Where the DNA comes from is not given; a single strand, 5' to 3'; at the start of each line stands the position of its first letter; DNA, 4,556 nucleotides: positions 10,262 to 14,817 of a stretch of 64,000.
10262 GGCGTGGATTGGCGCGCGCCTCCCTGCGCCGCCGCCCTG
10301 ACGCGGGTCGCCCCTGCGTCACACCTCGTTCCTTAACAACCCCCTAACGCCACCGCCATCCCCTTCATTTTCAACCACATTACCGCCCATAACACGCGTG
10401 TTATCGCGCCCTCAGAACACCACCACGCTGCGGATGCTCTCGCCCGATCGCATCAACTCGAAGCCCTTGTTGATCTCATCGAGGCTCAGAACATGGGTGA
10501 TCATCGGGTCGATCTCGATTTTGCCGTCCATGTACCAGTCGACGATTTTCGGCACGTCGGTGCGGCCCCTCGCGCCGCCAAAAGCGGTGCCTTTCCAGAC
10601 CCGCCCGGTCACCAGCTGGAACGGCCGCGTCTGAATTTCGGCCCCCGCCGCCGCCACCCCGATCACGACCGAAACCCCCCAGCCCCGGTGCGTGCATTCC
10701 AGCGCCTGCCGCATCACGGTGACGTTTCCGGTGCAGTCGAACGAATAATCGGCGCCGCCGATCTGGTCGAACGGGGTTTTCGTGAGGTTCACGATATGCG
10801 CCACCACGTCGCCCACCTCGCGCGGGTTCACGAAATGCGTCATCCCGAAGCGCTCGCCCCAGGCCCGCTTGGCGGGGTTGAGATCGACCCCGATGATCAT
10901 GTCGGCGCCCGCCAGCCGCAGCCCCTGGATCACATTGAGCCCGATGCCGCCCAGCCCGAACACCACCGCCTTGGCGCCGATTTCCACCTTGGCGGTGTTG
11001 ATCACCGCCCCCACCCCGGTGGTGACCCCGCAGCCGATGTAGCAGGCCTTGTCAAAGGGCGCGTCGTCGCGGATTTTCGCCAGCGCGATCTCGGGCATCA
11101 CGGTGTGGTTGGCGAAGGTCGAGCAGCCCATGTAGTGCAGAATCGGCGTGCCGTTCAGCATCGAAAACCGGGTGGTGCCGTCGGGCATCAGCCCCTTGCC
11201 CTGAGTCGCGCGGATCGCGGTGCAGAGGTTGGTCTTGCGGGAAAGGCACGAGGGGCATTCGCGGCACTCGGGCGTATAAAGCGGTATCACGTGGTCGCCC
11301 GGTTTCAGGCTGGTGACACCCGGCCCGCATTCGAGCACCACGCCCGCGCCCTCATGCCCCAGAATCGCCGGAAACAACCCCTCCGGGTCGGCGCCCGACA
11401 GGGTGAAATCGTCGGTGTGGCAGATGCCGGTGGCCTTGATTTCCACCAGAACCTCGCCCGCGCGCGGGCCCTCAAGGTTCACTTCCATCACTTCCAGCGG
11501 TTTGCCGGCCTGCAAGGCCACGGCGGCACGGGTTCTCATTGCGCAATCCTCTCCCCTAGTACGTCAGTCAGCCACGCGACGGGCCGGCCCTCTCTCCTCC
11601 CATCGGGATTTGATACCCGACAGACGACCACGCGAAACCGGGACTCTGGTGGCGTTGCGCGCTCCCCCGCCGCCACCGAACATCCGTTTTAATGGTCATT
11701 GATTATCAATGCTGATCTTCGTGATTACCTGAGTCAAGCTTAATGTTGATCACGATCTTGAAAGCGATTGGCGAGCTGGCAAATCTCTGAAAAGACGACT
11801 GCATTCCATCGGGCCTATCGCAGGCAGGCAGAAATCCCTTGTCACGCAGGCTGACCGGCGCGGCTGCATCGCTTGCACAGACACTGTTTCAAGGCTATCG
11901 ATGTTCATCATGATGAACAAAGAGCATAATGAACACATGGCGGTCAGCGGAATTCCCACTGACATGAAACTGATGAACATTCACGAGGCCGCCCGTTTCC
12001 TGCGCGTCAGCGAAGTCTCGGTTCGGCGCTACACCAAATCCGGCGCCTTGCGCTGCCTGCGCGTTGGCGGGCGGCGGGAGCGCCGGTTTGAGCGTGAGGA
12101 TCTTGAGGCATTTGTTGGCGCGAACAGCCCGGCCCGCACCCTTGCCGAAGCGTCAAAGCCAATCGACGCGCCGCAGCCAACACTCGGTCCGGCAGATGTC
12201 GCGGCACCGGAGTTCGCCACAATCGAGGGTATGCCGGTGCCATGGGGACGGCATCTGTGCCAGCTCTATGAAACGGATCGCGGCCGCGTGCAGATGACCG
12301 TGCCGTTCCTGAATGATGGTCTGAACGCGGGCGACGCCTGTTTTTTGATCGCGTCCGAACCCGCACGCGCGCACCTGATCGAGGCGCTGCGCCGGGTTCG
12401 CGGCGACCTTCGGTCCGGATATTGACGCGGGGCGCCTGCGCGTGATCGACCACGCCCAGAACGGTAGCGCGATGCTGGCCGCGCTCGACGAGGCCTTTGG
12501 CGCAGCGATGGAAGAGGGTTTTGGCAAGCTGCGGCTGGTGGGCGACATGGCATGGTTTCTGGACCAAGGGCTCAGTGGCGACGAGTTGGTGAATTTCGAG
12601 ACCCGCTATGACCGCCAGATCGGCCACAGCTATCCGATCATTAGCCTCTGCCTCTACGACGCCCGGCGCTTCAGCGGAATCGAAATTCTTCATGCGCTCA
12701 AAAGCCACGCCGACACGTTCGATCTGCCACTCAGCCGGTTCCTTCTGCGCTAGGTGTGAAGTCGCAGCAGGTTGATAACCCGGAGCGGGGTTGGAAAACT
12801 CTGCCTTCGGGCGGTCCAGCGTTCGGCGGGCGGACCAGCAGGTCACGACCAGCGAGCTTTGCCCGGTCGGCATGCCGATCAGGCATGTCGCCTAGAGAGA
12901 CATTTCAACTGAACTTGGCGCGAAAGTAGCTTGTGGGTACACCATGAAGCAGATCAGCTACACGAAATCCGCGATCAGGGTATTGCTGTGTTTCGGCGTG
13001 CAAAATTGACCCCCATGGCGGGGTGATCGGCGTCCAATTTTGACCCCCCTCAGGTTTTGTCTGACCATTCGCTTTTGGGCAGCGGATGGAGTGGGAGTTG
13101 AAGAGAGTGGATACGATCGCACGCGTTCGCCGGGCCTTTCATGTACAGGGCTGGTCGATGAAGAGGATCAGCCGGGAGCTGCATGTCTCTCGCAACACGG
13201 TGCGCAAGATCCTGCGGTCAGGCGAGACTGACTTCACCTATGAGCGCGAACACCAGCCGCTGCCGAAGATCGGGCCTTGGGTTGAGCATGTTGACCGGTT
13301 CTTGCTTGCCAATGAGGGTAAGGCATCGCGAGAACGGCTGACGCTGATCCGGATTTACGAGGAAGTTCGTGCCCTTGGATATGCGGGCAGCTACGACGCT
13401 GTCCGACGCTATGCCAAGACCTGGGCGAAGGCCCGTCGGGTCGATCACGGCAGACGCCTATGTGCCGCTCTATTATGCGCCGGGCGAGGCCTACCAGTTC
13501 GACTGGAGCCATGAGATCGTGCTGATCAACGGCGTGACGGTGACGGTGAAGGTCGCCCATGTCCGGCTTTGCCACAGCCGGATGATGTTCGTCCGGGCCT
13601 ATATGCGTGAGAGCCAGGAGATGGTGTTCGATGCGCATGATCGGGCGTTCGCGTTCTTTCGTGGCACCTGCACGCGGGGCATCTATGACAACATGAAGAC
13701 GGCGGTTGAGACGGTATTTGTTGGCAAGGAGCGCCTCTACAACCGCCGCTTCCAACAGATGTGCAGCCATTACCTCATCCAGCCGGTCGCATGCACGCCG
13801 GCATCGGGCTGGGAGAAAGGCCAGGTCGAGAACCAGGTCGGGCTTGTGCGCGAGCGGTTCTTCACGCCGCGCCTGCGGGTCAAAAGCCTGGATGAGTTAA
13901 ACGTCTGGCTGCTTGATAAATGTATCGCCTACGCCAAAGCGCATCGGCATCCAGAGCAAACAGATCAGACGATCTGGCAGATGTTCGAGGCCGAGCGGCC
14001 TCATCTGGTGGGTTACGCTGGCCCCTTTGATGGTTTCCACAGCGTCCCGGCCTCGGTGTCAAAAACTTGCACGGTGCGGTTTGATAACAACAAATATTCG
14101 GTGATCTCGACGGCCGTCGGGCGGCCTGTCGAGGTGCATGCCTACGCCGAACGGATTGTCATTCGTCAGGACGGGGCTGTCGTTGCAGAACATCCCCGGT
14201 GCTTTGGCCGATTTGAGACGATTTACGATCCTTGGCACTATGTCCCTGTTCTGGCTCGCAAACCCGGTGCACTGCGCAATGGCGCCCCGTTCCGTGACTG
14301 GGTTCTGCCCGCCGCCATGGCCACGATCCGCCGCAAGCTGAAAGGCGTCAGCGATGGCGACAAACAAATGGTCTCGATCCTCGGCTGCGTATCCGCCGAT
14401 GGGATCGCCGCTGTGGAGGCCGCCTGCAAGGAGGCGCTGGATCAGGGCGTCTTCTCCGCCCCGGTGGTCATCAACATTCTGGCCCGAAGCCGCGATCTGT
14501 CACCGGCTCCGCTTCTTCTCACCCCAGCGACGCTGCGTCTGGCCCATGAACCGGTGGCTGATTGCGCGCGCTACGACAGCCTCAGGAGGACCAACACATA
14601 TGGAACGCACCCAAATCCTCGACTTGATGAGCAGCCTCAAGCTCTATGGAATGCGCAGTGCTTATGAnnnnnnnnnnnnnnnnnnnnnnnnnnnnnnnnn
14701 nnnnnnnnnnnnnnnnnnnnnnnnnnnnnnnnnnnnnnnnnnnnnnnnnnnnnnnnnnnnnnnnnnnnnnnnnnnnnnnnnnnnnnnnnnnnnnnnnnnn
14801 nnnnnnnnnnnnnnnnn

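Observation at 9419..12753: Compact dichloromethane-dehalogenase-like locus: DcmA-like GST + GSH-dependent formaldehyde dehydrogenase + divergent DcmR-type (HTH-MEDS) regulator, next to an IS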

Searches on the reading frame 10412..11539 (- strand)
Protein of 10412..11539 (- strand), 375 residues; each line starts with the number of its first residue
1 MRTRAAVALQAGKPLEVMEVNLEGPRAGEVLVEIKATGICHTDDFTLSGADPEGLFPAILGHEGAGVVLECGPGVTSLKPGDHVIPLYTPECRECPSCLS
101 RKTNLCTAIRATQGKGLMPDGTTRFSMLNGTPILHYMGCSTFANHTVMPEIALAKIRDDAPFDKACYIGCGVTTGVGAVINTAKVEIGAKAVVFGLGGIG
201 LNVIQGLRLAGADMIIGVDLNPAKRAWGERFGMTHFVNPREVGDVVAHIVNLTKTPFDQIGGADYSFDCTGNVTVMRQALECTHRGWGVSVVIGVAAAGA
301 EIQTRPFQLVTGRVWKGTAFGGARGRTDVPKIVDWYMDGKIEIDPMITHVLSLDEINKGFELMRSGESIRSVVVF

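Call 3: search_protein_families(library=pfam, proteins=[window:10412-11539:-], max_evalue=0.01)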
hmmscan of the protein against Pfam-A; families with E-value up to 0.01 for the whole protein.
window:10412-11539:- (375 aa): 3 families
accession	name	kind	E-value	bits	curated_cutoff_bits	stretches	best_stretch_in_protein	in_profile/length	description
PF00107.32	ADH_zinc_N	-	1.6e-24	86.7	31.8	1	198-335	1-126/129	Zinc-binding dehydrogenase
PF08240.17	ADH_N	-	1.9e-21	76.7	23.5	1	27-156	2-102/104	Alcohol dehydrogenase GroES-like domain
PF13602.12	ADH_zinc_N_2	-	1.3e-07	33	27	1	247-369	4-129/134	Zinc-binding dehydrogenase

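Call 4: search_protein_families(library=ncbifam, proteins=[window:10412-11539:-], max_evalue=0.01)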
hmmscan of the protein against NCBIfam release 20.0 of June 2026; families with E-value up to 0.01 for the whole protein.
window:10412-11539:- (375 aa): 22 families
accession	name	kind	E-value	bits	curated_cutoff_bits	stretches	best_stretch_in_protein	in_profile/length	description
TIGR02818.1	adh_III_F_hyde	equivalog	1.8e-170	566.9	543.95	1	3-374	2-367/368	S-(hydroxymethyl)glutathione dehydrogenase/class III alcohol dehydrogenase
TIGR03989.1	Rxyl_3153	subfamily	1.4e-91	307.5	440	1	2-375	1-370/370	NDMA-dependent alcohol dehydrogenase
TIGR03451.1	mycoS_dep_FDH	equivalog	4.1e-64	216.7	512.9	1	4-375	3-358/358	S-(hydroxymethyl)mycothiol dehydrogenase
NF041097.1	keto_inos_dh_IolM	equivalog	3.2e-35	121.5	450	2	180-369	199-383/389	scyllo-inosose 3-dehydrogenase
TIGR00692.1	tdh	equivalog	9.7e-30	103.7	458.35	1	10-373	6-338/340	L-threonine 3-dehydrogenase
NF003808.0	PRK05396.1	equivalog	3.6e-29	101.7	380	1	6-372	4-337/341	L-threonine 3-dehydrogenase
TIGR03366.1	HpnZ_proposed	hypoth_equivalog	1.4e-27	96.7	328.1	1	26-311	4-270/315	putative phosphonate catabolism associated alcohol dehydrogenase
NF010344.0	PRK13771.1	subfamily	1.9e-27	96.1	349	2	5-108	3-106/334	putative alcohol dehydrogenase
NF006940.0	PRK09422.1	equivalog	3.5e-25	88.7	344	2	5-111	3-108/338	alcohol dehydrogenase AdhP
NF041172.1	AcrlCoa_red_Thmprot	equivalog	5.6e-22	78.1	500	2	5-108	3-106/334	acryloyl-CoA reductase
TIGR03201.1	dearomat_had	equivalog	7.5e-22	77.9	338.65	1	10-373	6-346/349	6-hydroxycyclohex-1-ene-1-carbonyl-CoA dehydrogenase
NF007489.0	PRK10083.1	equivalog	1.2e-19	70.5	376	1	8-365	5-325/339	Zn-dependent oxidoreductase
NF007375.0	PRK09880.1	equivalog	9.5e-18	64.1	469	1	9-361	10-328/344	L-idonate 5-dehydrogenase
NF007642.0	PRK10309.1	equivalog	2.5e-16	59.8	550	2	27-107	25-104/347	galactitol-1-phosphate 5-dehydrogenase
NF047908.1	AldhRedAhr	equivalog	2.9e-16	59.3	470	1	4-112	5-114/335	NADPH-dependent aldehyde reductase Ahr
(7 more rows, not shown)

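Call 59: list_cluster_members(proteins=[window:10412-11539:-, window:6083-7336:-, window:2965-4164:+, window:8339-9220:+, window:9419-10165:-, window:24550-25809:+])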
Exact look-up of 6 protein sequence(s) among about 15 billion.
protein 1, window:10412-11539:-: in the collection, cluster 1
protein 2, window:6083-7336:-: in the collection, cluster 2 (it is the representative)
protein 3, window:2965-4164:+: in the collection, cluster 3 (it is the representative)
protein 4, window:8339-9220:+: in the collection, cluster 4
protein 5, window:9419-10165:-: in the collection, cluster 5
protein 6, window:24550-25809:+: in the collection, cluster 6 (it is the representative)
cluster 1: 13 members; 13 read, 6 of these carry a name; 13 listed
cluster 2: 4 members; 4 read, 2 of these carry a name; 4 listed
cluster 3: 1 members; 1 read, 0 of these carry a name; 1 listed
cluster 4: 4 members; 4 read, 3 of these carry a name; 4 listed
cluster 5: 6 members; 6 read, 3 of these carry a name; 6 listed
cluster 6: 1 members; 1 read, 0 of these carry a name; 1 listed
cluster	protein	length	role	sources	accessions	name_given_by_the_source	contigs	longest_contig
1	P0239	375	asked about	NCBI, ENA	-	-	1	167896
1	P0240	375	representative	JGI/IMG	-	-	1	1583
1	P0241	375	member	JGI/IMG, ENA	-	S-(hydroxymethyl)glutathione dehydrogenase/alcohol dehydrogenase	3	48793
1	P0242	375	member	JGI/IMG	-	S-(hydroxymethyl)glutathione dehydrogenase/alcohol dehydrogenase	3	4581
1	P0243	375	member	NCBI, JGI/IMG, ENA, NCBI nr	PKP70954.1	MAG: S-(hydroxymethyl)glutathione dehydrogenase/class III alcohol dehydrogenase ...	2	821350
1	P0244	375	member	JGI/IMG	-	S-(hydroxymethyl)glutathione dehydrogenase/alcohol dehydrogenase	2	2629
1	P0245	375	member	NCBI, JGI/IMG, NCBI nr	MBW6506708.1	MAG: S-(hydroxymethyl)glutathione dehydrogenase/class III alcohol dehydrogenase ... | S-(hydroxymethyl)glutathione dehydrogenase/class III alcohol dehydrogenase [Paracoccaceae ...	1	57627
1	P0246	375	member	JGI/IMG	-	S-(hydroxymethyl)glutathione dehydrogenase/alcohol dehydrogenase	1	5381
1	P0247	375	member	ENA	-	-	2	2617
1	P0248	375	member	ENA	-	-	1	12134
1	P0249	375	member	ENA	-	-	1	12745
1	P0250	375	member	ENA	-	-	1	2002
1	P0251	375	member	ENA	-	-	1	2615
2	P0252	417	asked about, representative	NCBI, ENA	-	-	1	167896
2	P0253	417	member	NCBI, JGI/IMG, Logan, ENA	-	ergothioneine biosynthesis protein EgtB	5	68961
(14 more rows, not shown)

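Call 63: find_encoding_contigs(protein=P0241, flank=8000, max_places=4)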
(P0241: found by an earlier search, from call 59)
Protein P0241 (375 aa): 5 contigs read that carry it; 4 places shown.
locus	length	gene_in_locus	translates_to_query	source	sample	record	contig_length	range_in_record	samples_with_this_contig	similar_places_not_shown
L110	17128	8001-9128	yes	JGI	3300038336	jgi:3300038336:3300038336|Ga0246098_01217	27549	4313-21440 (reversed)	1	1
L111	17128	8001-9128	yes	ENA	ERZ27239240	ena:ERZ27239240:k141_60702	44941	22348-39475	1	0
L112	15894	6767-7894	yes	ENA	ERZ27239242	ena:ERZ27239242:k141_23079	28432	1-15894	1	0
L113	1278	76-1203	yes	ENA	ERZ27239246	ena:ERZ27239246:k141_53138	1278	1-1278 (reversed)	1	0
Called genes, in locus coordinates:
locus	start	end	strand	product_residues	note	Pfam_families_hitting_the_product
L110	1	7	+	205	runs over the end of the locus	PF00777:Glyco_transf_29 (weak)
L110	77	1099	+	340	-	PF01118:Semialdhyde_dh, PF02774:Semialdhyde_dhC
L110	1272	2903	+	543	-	PF13600:DUF4140, PF13598:DUF4139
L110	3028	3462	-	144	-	-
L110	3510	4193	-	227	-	PF00484:Pro_CA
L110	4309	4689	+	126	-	-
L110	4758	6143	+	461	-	PF21337:Peptidase_M17_N_1, PF00883:Peptidase_M17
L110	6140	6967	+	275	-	PF18348:SH3_16, PF00877:NLPC_P60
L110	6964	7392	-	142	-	PF10984:DUF2794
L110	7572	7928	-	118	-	-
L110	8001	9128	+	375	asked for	PF08240:ADH_N, PF00107:ADH_zinc_N, PF13602:ADH_zinc_N_2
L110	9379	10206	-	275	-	PF04228:Zn_peptidase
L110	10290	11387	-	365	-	PF02119:FlgI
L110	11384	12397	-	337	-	PF00700:Flagellin_C (weak)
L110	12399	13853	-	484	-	PF22638:FlgK_D1, PF06429:Flg_bbr_C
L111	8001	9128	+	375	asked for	PF08240:ADH_N, PF00107:ADH_zinc_N, PF13602:ADH_zinc_N_2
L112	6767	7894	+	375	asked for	PF08240:ADH_N, PF00107:ADH_zinc_N, PF13602:ADH_zinc_N_2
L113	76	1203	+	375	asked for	PF08240:ADH_N, PF00107:ADH_zinc_N, PF13602:ADH_zinc_N_2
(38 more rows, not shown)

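Call 64: find_encoding_contigs(protein=P0245, flank=8000, max_places=3)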
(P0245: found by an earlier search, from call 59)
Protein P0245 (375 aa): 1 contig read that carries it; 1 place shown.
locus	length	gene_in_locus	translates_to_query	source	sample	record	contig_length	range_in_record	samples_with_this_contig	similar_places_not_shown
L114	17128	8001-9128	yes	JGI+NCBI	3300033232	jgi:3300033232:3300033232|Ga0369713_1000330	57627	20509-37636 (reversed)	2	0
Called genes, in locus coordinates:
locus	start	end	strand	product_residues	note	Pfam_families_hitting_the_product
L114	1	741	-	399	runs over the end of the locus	PF02515:CoA_transf_3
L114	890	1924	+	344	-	PF03480:DctP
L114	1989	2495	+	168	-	PF04290:DctQ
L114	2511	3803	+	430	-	PF06808:DctM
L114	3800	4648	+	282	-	PF03328:HpcH_HpaI, PF15617:C-C_Bond_Lyase (weak)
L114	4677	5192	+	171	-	PF01575:MaoC_dehydratas, PF19315:MC_hydratase (weak)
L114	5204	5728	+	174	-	PF19315:MC_hydratase, PF01575:MaoC_dehydratas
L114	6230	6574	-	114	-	PF01381:HTH_3, PF13443:HTH_26 (weak), PF13560:HTH_31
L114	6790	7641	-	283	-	PF12728:HTH_17, PF14417:MEDS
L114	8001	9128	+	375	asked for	PF08240:ADH_N, PF00107:ADH_zinc_N, PF13602:ADH_zinc_N_2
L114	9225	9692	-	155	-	PF01124:MAPEG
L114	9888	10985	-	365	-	PF02119:FlgI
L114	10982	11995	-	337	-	PF00700:Flagellin_C (weak)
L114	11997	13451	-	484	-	PF22638:FlgK_D1, PF06429:Flg_bbr_C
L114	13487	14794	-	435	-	PF00460:Flg_bb_rod (weak), PF06429:Flg_bbr_C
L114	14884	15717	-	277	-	PF13677:MotB_plug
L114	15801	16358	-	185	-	PF01613:Flavin_Reduct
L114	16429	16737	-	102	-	PF14542:Acetyltransf_CG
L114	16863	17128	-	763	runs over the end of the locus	PF00353:HemolysinCabind, PF08548:Peptidase_M10_C, PF00353:HemolysinCabind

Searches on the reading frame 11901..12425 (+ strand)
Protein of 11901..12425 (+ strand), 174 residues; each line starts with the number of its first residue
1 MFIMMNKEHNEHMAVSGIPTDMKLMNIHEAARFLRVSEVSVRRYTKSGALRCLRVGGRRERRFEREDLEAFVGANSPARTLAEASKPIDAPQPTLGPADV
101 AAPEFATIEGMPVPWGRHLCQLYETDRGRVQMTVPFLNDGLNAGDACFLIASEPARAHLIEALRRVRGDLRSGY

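Call 3: search_protein_families(library=pfam, proteins=[window:11901-12425:+], max_evalue=0.01)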
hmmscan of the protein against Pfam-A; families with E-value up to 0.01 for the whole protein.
window:11901-12425:+ (174 aa): 3 families
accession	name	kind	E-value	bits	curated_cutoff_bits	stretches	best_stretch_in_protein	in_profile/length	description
PF12728.13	HTH_17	-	4.6e-11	43.2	27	1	24-73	1-48/51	Helix-turn-helix domain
PF14417.12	MEDS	-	8.6e-10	39.1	29.8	1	117-166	1-50/161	MEDS: MEthanogen/methylotroph, DcmR Sensory domain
PF13411.12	MerR_1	-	7.6e-05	23.2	21.6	1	25-70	1-45/69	MerR HTH family regulatory protein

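Call 4: search_protein_families(library=ncbifam, proteins=[window:11901-12425:+], max_evalue=0.01)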
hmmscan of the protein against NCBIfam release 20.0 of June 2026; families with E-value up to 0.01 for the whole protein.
window:11901-12425:+ (174 aa): 4 families
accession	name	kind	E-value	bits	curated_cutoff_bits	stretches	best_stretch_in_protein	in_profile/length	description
TIGR01764.1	excise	domain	1.2e-07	32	28.8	1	25-72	2-47/49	excisionase family DNA-binding protein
NF041045.1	RsbA_anti_sig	subfamily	2.6e-05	23.6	210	1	117-167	2-52/303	anti-sigma factor RsbA family regulatory protein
NF033787.1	HTH_BldC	subfamily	0.0003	20.6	77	1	24-70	2-47/49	BldC family transcriptional regulator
NF047737.1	antiphage_MADS1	equivalog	0.0085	16.3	80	0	23-71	2-48/49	methylation-associated defense system helix-turn-helix domain-containing protein MAD1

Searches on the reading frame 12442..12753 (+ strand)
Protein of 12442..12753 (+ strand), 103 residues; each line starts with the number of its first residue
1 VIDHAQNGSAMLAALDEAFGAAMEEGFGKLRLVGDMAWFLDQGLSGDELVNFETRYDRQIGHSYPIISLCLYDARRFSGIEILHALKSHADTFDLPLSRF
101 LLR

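Call 3: search_protein_families(library=pfam, proteins=[window:12442-12753:+], max_evalue=0.01)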
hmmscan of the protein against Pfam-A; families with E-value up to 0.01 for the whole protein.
window:12442-12753:+ (103 aa): 1 family
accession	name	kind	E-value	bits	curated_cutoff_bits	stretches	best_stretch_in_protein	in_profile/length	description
PF14417.12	MEDS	-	5.1e-17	62.6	29.8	1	7-89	79-160/161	MEDS: MEthanogen/methylotroph, DcmR Sensory domain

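Call 4: search_protein_families(library=ncbifam, proteins=[window:12442-12753:+], max_evalue=0.01)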
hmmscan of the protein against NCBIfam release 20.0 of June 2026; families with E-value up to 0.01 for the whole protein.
window:12442-12753:+ (103 aa): 1 family
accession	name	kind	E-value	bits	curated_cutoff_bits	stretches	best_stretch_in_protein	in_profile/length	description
NF041045.1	RsbA_anti_sig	subfamily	0.00013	21.3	210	1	5-91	60-147/303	anti-sigma factor RsbA family regulatory protein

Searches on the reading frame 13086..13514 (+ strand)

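Call 3: search_protein_families(library=pfam, proteins=[window:13086-13514:+], max_evalue=0.01)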
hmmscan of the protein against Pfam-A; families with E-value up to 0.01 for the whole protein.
window:13086-13514:+ (142 aa): 5 families
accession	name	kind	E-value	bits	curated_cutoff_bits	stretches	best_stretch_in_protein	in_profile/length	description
PF13384.12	HTH_23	-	2.8e-05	24.2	24.6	1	21-44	16-39/50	Homeodomain-like domain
PF08281.18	Sigma70_r4_2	-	0.00084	19.4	25.7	1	19-43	23-47/54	Sigma-70, region 4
PF13556.12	HTH_30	-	0.0011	19.2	27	1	16-41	6-31/59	PucR C-terminal helix-turn-helix domain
PF04545.22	Sigma70_r4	-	0.0012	18.8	24.1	1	16-45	15-43/50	Sigma-70, region 4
PF06056.18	Terminase_5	-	0.0022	18.3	20.3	1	17-40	8-31/58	Putative ATPase subunit of terminase (gpP-like)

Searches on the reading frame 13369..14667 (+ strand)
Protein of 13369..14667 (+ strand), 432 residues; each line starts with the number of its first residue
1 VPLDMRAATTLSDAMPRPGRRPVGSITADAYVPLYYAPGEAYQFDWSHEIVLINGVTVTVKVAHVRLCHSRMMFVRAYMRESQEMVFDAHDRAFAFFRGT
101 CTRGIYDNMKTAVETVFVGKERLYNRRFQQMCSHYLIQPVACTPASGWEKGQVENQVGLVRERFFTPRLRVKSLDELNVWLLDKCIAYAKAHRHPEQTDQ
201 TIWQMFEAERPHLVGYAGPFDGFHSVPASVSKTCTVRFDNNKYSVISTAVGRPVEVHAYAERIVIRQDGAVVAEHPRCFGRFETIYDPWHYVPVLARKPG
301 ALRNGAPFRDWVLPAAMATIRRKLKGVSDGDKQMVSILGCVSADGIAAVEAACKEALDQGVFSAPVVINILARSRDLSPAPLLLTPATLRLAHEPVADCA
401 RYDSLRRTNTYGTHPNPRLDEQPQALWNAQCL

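Call 3: search_protein_families(library=pfam, proteins=[window:13369-14667:+], max_evalue=0.01)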
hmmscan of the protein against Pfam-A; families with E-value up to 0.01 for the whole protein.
window:13369-14667:+ (432 aa): 2 families
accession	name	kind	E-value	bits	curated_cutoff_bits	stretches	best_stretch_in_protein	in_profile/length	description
PF22483.2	Mu-transpos_C_2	-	2.3e-22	78.9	27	1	218-287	4-73/73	Mu transposase, C-terminal domain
PF00665.32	rve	-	2.3e-08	34.6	32.6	1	37-145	3-100/102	Integrase core domain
